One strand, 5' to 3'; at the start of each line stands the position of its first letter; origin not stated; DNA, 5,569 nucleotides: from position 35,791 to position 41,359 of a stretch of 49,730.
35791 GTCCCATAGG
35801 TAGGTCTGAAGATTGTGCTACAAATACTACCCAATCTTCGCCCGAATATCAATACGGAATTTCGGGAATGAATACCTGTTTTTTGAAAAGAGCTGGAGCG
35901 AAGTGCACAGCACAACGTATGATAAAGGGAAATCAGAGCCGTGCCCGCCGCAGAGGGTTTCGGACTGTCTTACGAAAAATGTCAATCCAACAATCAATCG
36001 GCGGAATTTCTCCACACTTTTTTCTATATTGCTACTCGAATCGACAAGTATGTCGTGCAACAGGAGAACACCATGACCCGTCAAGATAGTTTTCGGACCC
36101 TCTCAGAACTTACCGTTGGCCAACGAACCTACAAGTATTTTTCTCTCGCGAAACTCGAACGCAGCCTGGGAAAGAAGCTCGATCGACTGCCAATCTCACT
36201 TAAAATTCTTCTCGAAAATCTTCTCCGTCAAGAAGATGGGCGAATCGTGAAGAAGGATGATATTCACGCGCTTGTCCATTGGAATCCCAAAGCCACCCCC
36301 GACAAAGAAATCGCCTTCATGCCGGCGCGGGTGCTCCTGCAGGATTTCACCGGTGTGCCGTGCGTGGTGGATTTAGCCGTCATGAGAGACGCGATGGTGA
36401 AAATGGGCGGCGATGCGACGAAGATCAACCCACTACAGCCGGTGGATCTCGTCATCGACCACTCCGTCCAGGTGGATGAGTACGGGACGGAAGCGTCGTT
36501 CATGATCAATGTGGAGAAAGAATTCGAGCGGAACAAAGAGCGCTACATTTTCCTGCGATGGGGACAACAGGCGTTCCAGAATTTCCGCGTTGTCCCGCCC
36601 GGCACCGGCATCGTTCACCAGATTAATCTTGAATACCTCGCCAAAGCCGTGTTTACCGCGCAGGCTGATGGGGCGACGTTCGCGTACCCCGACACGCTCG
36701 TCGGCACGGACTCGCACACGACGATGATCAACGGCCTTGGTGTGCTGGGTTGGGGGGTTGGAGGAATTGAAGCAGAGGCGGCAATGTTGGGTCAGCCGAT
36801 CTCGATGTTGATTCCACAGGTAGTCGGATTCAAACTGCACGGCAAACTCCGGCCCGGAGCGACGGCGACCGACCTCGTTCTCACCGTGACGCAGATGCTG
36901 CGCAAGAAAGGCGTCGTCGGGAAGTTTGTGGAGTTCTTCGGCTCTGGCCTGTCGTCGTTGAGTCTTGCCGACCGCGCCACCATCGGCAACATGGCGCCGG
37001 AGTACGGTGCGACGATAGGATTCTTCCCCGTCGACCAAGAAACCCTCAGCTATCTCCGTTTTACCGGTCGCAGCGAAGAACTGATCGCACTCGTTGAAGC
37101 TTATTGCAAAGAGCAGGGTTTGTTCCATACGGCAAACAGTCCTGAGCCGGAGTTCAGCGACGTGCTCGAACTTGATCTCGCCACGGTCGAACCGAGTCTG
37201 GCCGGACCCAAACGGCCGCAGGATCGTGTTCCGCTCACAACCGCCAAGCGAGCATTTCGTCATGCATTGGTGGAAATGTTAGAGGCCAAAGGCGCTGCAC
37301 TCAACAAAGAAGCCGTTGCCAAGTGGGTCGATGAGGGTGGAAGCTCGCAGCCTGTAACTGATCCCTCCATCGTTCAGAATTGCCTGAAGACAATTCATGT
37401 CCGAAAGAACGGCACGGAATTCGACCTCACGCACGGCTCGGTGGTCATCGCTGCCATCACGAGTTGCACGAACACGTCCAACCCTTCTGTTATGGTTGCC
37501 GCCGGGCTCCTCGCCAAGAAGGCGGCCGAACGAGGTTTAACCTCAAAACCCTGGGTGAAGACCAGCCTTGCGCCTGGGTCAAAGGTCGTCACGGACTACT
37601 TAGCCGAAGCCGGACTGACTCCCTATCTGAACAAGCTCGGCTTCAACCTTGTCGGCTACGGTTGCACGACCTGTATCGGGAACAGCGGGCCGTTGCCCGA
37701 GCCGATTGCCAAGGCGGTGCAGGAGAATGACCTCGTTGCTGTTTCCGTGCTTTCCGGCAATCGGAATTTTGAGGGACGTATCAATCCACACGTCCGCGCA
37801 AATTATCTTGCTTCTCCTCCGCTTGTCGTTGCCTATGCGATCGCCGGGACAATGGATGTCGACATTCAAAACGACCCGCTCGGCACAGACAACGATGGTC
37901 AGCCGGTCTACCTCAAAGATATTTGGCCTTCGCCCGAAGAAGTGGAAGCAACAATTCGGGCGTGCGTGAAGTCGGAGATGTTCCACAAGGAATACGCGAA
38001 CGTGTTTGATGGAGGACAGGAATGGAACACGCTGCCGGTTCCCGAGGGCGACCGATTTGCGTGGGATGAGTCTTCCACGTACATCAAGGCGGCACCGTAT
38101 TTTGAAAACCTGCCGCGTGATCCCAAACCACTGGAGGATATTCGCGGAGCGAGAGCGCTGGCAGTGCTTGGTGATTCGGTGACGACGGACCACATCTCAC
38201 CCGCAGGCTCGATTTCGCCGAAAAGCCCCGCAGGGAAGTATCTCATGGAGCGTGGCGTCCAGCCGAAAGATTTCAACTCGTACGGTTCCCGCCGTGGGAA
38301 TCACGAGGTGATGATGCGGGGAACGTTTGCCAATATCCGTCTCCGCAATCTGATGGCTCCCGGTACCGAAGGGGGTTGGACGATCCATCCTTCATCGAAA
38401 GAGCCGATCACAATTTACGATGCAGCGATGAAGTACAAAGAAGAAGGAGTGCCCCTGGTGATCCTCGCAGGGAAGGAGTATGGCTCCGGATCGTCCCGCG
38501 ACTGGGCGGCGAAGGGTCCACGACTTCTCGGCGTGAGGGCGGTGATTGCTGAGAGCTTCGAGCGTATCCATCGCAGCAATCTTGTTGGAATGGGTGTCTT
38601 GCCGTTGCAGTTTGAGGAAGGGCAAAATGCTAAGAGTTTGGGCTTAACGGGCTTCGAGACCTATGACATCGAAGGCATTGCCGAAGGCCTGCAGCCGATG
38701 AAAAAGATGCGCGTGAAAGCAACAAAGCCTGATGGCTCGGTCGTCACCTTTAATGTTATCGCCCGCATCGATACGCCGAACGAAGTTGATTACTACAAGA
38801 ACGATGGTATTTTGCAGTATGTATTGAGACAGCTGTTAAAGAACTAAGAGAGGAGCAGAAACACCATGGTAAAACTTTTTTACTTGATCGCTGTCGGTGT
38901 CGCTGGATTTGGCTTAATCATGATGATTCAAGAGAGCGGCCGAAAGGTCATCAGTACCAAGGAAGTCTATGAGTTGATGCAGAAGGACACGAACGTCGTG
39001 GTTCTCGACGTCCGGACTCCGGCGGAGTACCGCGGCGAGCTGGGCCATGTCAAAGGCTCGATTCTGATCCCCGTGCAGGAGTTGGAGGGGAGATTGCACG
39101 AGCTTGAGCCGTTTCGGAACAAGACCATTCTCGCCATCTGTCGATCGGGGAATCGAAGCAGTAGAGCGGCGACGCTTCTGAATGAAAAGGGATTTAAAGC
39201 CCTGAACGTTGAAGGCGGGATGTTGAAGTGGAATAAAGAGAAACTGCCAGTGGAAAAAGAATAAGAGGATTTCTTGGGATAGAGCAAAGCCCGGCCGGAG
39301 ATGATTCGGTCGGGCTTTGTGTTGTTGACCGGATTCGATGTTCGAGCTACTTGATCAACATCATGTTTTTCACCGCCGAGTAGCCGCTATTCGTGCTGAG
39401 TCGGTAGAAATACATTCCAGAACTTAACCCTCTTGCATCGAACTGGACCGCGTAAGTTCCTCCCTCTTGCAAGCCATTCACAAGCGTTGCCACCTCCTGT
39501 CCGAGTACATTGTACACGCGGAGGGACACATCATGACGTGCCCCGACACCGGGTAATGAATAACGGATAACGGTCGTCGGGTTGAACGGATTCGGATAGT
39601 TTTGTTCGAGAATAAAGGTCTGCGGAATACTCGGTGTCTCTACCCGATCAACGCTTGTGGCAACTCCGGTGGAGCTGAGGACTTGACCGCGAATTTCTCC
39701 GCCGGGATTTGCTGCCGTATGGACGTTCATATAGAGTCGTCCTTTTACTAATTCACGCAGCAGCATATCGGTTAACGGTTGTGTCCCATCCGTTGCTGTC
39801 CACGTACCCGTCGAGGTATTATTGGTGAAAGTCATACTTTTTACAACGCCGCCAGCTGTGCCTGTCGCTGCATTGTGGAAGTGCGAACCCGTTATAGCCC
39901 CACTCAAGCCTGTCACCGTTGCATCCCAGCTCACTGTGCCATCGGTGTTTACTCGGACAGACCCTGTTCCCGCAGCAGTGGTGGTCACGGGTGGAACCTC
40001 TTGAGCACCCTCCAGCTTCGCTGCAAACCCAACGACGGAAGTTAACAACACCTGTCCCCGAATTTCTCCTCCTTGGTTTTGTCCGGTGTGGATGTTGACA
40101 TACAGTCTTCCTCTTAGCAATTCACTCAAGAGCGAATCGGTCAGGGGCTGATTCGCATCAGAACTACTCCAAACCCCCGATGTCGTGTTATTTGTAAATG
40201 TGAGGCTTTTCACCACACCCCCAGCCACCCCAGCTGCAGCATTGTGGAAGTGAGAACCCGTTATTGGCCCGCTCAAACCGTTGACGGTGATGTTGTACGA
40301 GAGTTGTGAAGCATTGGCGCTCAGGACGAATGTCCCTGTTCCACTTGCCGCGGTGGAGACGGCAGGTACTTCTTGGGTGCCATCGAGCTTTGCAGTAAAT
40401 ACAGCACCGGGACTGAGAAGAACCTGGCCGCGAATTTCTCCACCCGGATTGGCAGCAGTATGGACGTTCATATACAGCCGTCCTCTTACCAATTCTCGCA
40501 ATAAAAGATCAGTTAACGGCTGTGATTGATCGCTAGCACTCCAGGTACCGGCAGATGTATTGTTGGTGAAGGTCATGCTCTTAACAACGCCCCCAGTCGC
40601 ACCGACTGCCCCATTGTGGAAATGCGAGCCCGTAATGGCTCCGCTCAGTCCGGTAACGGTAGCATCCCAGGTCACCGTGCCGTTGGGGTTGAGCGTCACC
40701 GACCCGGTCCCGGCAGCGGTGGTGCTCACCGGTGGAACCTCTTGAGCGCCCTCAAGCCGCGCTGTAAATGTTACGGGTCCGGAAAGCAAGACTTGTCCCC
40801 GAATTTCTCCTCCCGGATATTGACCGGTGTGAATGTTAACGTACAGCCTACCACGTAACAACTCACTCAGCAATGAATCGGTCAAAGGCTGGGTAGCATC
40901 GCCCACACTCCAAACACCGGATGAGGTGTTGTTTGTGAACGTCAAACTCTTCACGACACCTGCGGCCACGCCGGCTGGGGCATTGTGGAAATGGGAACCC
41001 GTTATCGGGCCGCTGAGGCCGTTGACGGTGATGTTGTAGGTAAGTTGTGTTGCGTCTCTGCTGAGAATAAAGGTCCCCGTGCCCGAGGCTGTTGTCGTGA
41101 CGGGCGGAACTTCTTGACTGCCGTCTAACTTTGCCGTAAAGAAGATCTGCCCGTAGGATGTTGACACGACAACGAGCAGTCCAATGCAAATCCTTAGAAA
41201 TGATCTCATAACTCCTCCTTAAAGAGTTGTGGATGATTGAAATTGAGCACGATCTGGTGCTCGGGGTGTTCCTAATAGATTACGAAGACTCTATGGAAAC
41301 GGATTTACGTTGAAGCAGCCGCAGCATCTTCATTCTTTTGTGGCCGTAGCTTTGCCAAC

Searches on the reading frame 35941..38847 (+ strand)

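Call 80: search_protein_families(library=pfam, proteins=[window:35941-38847:+], max_evalue=0.00001)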
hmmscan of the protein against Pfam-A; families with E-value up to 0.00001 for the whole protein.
window:35941-38847:+ (968 aa): 2 families
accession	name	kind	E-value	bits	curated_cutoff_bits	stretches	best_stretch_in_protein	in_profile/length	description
PF00330.25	Aconitase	-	1.9e-172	574.9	28.7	1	114-636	4-463/463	Aconitase family (aconitate hydratase)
PF00694.25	Aconitase_C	-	4.6e-45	153.6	22.8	1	766-893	3-130/131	Aconitase C-terminal domain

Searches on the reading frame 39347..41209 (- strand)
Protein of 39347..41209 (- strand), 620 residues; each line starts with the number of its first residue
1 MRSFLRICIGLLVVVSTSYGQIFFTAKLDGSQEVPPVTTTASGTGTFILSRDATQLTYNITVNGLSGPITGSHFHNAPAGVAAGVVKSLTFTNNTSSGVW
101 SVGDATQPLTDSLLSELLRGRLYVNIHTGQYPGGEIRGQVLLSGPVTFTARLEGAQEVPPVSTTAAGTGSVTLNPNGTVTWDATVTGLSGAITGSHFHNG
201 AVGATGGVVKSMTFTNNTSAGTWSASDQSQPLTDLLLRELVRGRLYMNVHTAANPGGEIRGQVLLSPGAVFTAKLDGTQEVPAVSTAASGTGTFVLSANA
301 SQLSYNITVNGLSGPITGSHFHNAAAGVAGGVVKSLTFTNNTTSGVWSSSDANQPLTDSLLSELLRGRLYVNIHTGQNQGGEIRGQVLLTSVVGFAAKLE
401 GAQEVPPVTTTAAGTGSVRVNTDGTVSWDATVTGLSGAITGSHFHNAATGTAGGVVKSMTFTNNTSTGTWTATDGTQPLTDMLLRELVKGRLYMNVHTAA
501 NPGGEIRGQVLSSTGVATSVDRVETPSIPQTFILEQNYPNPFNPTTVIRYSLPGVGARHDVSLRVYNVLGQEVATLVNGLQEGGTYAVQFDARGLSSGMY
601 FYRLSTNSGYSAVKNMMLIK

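Call 62: search_protein_families(library=pfam, proteins=[window:39347-41209:-], max_evalue=0.01)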
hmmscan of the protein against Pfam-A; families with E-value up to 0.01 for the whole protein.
window:39347-41209:- (620 aa): 5 families
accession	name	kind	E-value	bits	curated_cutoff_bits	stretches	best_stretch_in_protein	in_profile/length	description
PF07452.17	CHRD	-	1.3e-126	416.6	24.1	4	24-140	1-117/117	CHRD domain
PF18962.6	Por_Secre_tail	-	9.9e-08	32.6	27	1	538-612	2-70/75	Secretion system C-terminal sorting domain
PF12620.13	DUF3778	-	0.00079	19.6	22.1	0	257-267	37-47/52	Protein of unknown function (DUF3778)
PF02415.23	Chlam_PMP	-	0.0011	19.4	20.6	0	88-98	1-11/19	Chlamydia polymorphic membrane protein (Chlamydia_PMP) repeat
PF13585.12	CHU_C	-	0.007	16.9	27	0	557-608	25-74/86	CHU_C Type IX secretion signal domain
